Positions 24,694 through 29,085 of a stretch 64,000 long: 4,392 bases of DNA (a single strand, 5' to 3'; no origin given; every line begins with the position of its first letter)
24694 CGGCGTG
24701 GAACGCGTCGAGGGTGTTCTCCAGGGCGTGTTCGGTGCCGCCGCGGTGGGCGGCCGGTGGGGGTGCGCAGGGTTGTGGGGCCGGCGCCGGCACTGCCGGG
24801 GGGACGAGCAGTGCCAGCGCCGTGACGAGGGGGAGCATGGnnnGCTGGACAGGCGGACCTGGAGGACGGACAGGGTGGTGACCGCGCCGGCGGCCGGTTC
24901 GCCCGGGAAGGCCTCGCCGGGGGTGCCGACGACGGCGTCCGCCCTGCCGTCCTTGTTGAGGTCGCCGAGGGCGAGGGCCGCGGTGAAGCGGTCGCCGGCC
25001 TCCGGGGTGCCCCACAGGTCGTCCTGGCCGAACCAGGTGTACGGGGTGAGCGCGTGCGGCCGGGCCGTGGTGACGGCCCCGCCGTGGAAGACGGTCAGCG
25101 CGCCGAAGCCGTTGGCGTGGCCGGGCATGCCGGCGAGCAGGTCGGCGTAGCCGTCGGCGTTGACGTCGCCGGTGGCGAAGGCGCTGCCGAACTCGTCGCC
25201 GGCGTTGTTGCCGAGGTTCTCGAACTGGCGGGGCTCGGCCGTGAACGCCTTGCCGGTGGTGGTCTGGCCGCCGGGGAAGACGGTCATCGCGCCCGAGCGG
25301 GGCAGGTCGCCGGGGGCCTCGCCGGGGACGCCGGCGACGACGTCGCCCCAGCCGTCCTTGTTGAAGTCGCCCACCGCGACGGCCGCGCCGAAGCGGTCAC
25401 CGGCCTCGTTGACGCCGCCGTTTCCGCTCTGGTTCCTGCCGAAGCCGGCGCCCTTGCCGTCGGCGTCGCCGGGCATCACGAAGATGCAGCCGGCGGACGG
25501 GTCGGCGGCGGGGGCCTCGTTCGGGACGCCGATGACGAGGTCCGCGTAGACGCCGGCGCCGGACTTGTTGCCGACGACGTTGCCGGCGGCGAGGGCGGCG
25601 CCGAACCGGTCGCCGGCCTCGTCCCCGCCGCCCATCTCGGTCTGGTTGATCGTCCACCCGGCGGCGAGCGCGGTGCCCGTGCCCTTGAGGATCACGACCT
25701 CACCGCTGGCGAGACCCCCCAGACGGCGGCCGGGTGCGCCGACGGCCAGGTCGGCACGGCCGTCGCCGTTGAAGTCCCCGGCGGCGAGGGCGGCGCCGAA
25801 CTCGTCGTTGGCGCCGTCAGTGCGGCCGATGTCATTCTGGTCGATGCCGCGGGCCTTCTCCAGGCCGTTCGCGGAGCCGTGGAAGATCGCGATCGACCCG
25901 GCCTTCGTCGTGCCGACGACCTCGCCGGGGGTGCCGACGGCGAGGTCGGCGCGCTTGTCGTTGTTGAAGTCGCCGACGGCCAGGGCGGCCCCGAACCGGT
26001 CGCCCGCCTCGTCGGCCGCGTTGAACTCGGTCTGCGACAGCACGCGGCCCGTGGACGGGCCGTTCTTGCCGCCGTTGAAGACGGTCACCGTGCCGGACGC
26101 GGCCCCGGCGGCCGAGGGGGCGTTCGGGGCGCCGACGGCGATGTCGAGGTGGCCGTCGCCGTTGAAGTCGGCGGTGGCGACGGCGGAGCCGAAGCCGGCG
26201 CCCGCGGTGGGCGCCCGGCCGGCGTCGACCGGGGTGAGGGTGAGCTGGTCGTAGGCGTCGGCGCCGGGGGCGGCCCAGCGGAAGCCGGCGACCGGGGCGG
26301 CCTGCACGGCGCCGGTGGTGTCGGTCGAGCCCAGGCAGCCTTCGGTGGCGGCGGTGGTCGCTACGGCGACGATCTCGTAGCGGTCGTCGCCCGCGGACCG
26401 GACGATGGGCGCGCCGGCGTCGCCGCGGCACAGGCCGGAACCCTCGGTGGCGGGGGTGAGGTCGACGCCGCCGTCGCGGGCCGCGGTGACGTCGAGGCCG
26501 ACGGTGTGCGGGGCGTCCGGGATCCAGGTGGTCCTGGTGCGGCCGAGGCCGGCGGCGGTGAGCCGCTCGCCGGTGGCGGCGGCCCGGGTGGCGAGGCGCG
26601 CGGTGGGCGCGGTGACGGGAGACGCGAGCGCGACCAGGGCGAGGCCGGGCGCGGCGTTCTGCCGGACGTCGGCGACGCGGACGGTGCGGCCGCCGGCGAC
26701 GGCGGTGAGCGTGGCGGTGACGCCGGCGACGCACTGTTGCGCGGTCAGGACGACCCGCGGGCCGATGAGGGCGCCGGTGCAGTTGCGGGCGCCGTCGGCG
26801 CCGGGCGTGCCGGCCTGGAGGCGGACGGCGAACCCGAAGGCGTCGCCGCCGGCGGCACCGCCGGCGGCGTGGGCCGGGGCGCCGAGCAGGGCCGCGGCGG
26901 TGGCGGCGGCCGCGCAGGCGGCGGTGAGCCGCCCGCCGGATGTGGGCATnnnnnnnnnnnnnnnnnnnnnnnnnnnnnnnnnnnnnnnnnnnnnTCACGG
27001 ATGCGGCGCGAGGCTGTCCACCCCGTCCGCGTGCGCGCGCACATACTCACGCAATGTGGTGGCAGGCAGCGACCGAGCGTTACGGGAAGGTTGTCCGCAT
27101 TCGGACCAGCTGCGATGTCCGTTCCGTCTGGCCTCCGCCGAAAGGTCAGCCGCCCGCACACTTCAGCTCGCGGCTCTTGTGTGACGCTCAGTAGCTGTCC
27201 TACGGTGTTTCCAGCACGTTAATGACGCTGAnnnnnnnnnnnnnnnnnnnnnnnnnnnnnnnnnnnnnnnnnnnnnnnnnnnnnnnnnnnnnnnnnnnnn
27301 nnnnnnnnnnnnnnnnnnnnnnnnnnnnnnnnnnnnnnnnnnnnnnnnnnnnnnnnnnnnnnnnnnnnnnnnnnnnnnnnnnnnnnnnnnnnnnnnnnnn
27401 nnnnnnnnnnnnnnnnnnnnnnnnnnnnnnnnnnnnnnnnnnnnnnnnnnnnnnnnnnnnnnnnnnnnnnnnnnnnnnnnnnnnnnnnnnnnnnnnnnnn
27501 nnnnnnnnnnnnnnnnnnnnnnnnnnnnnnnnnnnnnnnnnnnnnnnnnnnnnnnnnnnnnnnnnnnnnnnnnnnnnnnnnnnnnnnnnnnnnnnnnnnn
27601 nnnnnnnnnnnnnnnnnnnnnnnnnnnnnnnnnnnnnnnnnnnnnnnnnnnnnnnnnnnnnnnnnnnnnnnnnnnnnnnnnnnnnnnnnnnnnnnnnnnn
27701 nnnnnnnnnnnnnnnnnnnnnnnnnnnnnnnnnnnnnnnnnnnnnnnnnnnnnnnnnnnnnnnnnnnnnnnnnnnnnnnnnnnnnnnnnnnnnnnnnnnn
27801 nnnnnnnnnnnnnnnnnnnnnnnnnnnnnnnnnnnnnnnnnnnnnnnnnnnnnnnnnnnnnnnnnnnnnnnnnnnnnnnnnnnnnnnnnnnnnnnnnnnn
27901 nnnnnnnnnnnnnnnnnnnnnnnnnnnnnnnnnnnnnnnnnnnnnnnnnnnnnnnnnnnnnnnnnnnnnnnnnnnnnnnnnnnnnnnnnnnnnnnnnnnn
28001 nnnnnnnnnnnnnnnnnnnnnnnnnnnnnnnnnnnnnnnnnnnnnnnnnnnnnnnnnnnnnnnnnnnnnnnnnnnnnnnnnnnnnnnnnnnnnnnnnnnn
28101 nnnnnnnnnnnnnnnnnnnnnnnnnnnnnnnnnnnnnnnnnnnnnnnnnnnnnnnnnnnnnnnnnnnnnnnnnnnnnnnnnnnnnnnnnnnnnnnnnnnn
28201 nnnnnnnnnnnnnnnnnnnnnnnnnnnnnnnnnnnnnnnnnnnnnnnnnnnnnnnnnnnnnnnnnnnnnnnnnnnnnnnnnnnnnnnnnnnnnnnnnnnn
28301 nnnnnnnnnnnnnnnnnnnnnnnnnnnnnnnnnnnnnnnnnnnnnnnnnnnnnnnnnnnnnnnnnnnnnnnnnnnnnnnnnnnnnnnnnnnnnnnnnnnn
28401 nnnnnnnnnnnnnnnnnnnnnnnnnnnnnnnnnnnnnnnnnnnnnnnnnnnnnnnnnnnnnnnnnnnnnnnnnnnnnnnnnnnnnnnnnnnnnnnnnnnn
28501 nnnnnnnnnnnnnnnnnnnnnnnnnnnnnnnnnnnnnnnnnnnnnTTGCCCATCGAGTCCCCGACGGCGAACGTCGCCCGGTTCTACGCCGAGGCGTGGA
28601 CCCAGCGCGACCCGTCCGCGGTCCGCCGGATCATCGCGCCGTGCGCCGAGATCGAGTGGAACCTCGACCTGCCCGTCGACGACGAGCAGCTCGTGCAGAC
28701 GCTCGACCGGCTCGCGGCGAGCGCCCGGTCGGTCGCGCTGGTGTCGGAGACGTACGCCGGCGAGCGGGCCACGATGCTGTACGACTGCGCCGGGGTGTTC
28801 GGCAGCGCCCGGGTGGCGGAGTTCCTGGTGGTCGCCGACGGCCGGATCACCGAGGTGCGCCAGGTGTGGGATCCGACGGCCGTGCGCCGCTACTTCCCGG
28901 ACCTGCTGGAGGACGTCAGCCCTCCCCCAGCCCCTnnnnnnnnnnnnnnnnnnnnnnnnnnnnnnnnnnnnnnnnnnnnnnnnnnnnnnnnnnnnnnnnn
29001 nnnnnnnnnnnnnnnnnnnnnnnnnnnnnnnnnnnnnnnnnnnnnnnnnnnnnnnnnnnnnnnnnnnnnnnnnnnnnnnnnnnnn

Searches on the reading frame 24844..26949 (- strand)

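Call 29: search_protein_families(library=pfam, proteins=[window:24844-26949:-], max_evalue=0.0001)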
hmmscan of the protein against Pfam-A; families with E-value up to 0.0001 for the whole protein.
window:24844-26949:- (702 aa): 3 families
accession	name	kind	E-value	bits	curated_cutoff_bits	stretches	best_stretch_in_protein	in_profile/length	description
PF01839.29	FG-GAP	-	1.2e-54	181.8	22.1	6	253-291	1-37/37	FG-GAP repeat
PF13517.12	FG-GAP_3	-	1.3e-19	70.9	26.9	0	344-403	10-61/61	FG-GAP-like repeat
PF00089.32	Trypsin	-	5.6e-10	39.8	20.6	1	39-205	13-201/220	Trypsin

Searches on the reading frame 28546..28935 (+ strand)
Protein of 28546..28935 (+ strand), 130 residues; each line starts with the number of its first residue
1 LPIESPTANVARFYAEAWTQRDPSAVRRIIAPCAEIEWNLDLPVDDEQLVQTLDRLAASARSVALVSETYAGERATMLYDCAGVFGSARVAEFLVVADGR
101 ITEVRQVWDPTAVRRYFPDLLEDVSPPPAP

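Call 29: search_protein_families(library=pfam, proteins=[window:28546-28935:+], max_evalue=0.0001)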
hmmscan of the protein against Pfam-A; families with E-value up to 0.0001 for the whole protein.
window:28546-28935:+ (130 aa): 2 families
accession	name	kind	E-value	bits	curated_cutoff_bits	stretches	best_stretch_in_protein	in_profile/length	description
PF12680.13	SnoaL_2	-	2.8e-05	25.1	27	1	10-104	1-102/102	SnoaL-like domain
PF07366.18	SnoaL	-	7e-05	23.1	28.4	0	89-114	98-123/126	SnoaL-like polyketide cyclase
